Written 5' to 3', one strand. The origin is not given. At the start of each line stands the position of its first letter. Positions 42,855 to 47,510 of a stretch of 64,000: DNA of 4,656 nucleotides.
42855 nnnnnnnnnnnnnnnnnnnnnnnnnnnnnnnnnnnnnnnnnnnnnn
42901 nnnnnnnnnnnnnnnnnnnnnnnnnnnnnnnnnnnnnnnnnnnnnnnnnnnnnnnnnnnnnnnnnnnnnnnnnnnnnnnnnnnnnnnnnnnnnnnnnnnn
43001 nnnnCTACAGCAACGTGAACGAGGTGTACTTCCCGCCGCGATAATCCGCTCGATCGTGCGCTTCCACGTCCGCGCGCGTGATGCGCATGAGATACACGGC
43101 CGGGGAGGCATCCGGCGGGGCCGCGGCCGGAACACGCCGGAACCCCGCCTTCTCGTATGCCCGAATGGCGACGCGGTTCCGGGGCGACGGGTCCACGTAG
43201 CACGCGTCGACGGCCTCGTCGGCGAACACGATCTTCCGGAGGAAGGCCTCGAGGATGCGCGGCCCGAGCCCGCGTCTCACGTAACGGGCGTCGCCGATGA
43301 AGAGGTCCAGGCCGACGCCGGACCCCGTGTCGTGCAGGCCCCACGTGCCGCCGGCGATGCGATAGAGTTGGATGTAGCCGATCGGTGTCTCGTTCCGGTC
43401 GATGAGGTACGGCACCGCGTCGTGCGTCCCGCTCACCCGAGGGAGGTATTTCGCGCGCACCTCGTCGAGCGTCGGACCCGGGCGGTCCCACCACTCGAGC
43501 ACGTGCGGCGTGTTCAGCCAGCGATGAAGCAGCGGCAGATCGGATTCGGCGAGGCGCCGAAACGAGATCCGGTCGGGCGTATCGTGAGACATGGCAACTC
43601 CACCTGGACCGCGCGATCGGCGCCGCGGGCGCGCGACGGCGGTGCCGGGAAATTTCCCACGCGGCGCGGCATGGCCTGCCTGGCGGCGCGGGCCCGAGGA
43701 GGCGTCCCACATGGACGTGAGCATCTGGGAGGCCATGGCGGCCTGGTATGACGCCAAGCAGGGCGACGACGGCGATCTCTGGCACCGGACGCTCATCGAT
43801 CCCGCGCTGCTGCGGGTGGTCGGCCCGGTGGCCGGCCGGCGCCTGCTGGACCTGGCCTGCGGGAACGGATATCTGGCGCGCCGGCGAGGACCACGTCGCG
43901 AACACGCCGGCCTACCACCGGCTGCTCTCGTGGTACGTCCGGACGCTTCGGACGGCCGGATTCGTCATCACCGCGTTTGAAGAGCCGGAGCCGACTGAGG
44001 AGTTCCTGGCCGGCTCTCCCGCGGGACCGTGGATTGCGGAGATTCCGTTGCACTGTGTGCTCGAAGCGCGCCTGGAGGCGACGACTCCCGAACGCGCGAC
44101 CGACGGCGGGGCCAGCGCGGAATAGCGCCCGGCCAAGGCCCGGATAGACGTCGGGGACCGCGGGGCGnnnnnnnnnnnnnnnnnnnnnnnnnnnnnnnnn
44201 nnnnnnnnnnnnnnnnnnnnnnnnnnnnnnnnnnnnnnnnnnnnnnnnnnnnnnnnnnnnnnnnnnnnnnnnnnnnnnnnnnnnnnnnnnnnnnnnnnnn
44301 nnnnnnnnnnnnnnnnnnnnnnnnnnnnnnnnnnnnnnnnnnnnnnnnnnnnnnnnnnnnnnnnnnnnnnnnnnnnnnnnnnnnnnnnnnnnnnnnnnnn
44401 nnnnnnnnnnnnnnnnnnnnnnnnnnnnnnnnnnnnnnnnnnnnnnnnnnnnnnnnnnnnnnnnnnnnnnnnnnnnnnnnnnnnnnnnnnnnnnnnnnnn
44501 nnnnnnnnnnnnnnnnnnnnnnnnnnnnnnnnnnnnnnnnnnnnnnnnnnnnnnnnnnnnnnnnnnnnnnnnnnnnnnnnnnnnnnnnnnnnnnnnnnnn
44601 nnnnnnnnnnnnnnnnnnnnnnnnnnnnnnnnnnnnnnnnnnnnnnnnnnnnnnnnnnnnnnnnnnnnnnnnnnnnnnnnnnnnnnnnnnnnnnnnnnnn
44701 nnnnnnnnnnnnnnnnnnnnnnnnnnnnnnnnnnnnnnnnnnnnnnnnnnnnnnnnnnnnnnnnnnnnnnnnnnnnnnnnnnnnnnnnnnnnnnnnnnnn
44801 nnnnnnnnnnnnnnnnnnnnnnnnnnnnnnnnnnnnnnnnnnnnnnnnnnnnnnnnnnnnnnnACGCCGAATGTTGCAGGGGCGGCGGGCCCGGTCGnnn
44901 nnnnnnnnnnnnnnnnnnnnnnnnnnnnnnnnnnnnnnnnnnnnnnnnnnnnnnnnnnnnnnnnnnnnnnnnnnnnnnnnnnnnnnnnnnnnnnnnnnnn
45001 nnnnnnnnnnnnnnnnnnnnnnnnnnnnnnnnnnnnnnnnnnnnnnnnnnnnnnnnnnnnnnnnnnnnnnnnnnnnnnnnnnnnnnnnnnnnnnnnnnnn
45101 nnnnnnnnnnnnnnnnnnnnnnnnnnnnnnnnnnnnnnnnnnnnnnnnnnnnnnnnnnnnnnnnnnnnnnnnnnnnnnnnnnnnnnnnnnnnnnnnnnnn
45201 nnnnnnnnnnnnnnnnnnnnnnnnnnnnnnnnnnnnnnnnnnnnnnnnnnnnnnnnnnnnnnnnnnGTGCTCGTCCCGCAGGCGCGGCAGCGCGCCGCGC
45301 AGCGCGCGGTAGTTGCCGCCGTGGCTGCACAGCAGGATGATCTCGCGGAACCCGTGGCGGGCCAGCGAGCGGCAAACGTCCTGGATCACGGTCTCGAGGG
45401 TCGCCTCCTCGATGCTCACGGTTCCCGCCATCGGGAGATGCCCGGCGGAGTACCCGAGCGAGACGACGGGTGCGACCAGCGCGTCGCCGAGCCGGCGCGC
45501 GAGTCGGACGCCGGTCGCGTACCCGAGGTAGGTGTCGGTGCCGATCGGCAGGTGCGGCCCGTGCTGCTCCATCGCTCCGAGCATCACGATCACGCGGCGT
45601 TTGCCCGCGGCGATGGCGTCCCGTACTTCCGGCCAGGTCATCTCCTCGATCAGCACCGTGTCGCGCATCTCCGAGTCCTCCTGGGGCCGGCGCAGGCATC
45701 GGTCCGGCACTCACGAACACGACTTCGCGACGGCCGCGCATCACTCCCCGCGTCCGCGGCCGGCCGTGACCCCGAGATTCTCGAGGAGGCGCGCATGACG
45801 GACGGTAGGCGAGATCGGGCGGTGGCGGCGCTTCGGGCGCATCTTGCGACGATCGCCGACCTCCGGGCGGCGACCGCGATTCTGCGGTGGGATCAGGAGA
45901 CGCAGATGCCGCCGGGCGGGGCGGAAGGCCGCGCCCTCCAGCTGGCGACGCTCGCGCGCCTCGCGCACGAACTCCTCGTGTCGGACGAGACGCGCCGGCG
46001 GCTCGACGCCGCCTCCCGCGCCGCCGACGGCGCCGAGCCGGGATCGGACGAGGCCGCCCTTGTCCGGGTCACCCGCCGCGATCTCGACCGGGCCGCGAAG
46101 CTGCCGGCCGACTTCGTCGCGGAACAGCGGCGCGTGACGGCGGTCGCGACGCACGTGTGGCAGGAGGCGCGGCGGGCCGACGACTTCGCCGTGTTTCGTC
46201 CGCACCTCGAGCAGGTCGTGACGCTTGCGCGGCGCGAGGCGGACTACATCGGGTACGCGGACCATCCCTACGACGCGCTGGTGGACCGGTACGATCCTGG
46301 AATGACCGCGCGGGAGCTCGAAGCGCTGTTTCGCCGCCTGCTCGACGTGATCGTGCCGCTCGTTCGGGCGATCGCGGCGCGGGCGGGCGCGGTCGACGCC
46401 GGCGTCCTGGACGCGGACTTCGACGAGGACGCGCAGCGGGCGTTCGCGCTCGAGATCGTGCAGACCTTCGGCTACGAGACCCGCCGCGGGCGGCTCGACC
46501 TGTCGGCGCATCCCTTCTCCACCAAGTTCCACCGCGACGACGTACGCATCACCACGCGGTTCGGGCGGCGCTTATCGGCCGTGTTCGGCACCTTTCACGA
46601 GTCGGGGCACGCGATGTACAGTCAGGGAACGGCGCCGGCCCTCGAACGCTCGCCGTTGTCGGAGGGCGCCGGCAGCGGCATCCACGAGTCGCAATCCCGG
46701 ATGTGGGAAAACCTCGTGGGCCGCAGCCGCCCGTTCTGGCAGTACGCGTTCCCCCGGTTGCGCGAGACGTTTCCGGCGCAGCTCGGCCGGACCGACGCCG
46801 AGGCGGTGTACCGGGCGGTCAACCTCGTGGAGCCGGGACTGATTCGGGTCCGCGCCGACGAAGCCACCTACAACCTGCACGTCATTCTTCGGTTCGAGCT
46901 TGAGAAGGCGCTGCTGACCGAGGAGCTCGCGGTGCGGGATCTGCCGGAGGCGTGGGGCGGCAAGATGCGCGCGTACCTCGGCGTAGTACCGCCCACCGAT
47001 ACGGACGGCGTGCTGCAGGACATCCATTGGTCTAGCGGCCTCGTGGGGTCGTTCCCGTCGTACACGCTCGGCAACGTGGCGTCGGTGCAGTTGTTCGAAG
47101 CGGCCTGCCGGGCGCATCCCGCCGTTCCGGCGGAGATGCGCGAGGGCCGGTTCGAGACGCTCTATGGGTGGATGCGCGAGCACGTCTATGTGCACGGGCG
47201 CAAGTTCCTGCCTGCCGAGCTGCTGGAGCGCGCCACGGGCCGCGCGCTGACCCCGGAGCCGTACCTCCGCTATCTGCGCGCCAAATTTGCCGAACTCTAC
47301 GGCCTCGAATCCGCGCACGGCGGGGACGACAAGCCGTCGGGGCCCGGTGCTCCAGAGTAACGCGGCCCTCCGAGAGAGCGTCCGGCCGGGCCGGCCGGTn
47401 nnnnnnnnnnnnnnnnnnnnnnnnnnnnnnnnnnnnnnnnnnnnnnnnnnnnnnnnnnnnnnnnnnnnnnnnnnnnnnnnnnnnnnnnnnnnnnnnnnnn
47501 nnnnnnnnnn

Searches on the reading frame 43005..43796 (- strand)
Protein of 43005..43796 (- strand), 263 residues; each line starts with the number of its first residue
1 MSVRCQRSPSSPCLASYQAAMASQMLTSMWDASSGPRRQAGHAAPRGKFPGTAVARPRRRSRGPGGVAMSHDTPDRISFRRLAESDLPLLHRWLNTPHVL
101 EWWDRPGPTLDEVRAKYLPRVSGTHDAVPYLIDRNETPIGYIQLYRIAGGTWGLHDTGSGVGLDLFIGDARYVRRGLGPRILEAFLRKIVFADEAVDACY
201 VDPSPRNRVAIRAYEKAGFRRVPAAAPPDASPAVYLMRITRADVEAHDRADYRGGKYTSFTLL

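Call 46: search_protein_families(library=pfam, proteins=[window:43005-43796:-], max_evalue=0.00001)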
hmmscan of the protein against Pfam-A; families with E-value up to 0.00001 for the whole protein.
window:43005-43796:- (263 aa): 3 families
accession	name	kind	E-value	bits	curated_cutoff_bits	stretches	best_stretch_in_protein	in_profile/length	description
PF13523.12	Acetyltransf_8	-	1.9e-29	102.6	27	1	84-223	3-141/145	Acetyltransferase (GNAT) domain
PF13302.13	Acetyltransf_3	-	2.3e-12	48.2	25.4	1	76-220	1-138/138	Acetyltransferase (GNAT) domain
PF00583.31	Acetyltransf_1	-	1.7e-06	28.7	20.7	1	106-219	13-116/116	Acetyltransferase (GNAT) family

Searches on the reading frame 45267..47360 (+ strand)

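Call 46: search_protein_families(library=pfam, proteins=[window:45267-47360:+], max_evalue=0.00001)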
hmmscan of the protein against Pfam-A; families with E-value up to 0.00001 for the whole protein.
window:45267-47360:+ (697 aa): 1 family
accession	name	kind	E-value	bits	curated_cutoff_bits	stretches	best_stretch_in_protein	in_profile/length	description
PF02074.21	Peptidase_M32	-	7e-167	556.4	25.1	1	189-674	2-489/489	Carboxypeptidase Taq (M32) metallopeptidase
